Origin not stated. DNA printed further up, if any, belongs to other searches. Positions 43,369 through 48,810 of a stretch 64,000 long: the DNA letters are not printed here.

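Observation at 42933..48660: PilZ gene upstream of a 1714-aa pseudokinase-AAA-TPR-GAF-histidine kinase hybrid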

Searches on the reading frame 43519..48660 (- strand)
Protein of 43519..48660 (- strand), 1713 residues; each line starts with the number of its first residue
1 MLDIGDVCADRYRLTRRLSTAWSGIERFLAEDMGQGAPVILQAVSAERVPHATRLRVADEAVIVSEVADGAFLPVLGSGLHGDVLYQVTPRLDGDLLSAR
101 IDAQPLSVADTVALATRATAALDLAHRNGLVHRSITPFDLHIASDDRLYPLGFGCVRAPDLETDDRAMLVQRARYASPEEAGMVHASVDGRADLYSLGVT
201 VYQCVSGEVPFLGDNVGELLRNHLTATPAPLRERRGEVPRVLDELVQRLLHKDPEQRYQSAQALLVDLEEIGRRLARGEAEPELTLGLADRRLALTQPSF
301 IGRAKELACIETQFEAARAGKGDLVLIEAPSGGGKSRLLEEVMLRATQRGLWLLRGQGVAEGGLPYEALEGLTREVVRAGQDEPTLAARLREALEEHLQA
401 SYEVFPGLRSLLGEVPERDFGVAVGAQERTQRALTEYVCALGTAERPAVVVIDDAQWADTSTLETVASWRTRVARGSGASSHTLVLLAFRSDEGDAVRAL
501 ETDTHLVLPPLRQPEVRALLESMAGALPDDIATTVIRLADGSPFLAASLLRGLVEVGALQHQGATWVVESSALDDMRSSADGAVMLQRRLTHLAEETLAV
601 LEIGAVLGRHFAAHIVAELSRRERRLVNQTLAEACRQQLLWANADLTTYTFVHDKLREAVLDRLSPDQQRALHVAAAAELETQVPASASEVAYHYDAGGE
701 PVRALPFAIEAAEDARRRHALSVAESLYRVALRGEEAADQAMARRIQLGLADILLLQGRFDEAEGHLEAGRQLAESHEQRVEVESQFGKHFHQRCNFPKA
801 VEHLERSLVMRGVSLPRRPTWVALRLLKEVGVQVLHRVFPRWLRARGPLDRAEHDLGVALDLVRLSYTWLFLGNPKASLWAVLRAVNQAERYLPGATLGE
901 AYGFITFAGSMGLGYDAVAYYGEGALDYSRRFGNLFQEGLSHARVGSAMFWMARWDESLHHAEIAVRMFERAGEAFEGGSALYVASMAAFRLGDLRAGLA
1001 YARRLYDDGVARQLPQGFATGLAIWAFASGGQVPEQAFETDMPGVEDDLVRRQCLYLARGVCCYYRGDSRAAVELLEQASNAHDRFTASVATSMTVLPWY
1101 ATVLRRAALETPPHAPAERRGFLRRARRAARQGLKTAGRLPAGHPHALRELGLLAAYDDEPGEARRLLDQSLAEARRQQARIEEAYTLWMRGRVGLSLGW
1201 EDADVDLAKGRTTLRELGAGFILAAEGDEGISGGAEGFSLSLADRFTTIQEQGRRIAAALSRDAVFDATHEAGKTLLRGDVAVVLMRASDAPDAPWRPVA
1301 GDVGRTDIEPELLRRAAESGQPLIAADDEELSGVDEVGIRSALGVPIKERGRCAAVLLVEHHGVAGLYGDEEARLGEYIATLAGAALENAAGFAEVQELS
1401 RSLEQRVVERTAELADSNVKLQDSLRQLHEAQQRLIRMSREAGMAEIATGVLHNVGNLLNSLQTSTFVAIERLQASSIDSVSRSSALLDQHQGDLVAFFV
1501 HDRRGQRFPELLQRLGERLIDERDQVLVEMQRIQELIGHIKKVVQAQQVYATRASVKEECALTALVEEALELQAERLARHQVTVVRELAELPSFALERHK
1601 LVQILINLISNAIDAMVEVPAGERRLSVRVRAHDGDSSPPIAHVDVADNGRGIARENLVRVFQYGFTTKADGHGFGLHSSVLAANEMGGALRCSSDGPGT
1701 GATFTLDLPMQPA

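Call 4: search_protein_families(library=pfam, proteins=[window:43519-48660:-], max_evalue=0.1)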
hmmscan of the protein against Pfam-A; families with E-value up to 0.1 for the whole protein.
window:43519-48660:- (1713 aa): 15 families
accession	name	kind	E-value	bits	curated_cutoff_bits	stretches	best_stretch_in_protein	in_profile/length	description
PF13191.12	AAA_16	-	3.4e-20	73.6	32.6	1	300-468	2-154/167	AAA ATPase domain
PF02518.31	HATPase_c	-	6.4e-18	65.6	26.4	1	1599-1711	4-110/111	Histidine kinase-, DNA gyrase B-, and HSP90-like ATPase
PF00069.31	Pkinase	-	6e-12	45.9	31.7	1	56-264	44-258/263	Protein kinase domain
PF13424.12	TPR_12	-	4e-10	40.2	30.1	1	745-808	4-72/77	Tetratricopeptide repeat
PF01590.32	GAF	-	4.5e-08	34.1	22.4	1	1262-1387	2-133/133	GAF domain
PF13185.12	GAF_2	-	5e-07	30.4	28.6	1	1260-1388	2-136/136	GAF domain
PF07719.23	TPR_2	-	9.3e-05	22.7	27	0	749-776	6-33/34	Tetratricopeptide repeat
PF13401.12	AAA_22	-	0.00016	22.4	27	1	324-470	7-108/130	AAA domain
PF07714.23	PK_Tyr_Ser-Thr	-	0.00017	21.4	23.1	1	39-259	31-250/258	Protein tyrosine and serine/threonine kinase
PF12968.13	DUF3856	-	0.00082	19.8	27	1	938-986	54-102/143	Domain of Unknown Function (DUF3856)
PF00515.34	TPR_1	-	0.001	19.2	27.8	0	749-773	6-30/34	Tetratricopeptide repeat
PF14501.12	HATPase_c_5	-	0.0016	18.8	22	1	1597-1694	2-89/102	GHKL domain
PF13589.12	HATPase_c_3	-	0.012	16.1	25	1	1603-1672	5-64/137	Histidine kinase-, DNA gyrase B-, and HSP90-like ATPase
PF25199.1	nSTAND_NTPase5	-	0.021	15.1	34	0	311-347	29-66/145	Novel STAND NTPase 5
PF07721.20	TPR_4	-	0.027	15.5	27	1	746-769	3-26/26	Tetratricopeptide repeat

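Call 7: search_protein_families(library=ncbifam, proteins=[window:43519-48660:-], max_evalue=0.1)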
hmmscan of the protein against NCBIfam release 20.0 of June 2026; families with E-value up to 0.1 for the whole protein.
window:43519-48660:- (1713 aa): 44 families (the best 25 are shown)
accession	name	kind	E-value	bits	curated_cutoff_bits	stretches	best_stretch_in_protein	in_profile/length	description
NF033483.0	PknB_PASTA_kin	equivalog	8.5e-35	120.8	450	1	28-273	24-270/563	Stk1 family PASTA domain-containing Ser/Thr kinase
TIGR03903.1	TOMM_kin_cyc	equivalog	4.6e-33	114.2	705.75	2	300-750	483-936/1267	TOMM system kinase/cyclase fusion protein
NF047741.1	antiphage_MADS6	equivalog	2.6e-25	89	460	1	83-280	271-469/612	methylation-associated defense system protein kinase MAD6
NF008468.0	PRK11360.1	equivalog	5.1e-24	84.6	646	1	1537-1712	441-610/616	two-component system sensor histidine kinase AtoS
NF007688.0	PRK10364.1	equivalog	7.7e-20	71.1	479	1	1559-1711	309-452/460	two-component system sensor histidine kinase ZraS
NF052574.1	HisKinEspCMyxo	equivalog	9.9e-20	70.3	1200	1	1524-1711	454-638/785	serine histidine kinase EspC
NF052427.1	StpK7MSMEG_1200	equivalog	1.9e-19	69.6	900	1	56-265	53-262/601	serine/threonine protein kinase StpK7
NF010411.0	PRK13837.1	equivalog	3e-17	61.9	647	1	1553-1711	513-676/828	two-component system VirA-like sensor kinase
NF008298.1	PRK11086.1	subfamily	2.2e-16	59.4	520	1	1527-1711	350-526/529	DcuS/MalK family sensor histidine kinase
NF052573.1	HisKinEspAMyxo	equivalog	1.1e-15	56.7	1400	1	1537-1708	439-609/755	serine histidine kinase EspA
NF041777.1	sens_FixL_Rhizob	equivalog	2.4e-15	56.2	850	1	1550-1711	327-482/485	sensor protein FixL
NF038348.1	T2SS_HK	subfamily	2.2e-13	49.5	450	1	1399-1710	279-573/574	histidine kinase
TIGR02956.1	TMAO_torS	equivalog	2.5e-13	49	676.5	1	1558-1711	535-683/967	TMAO reductase system sensor histidine kinase/response regulator TorS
NF046044.1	PnpS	equivalog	3.4e-13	49.4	400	1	1528-1709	215-390/390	two-component system histidine kinase PnpS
NF038334.1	malate_HK_MalK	exception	2.1e-12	46.5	800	1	1575-1712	399-527/533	malate sensor histidine kinase MalK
NF011874.0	PRK15347.1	equivalog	1.6e-11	43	852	1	1593-1711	506-615/921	two component system sensor kinase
NF046026.1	HisKinCckACaul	equivalog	8.5e-11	40.7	1000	1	1535-1711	346-533/678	cell cycle histidine kinase CckA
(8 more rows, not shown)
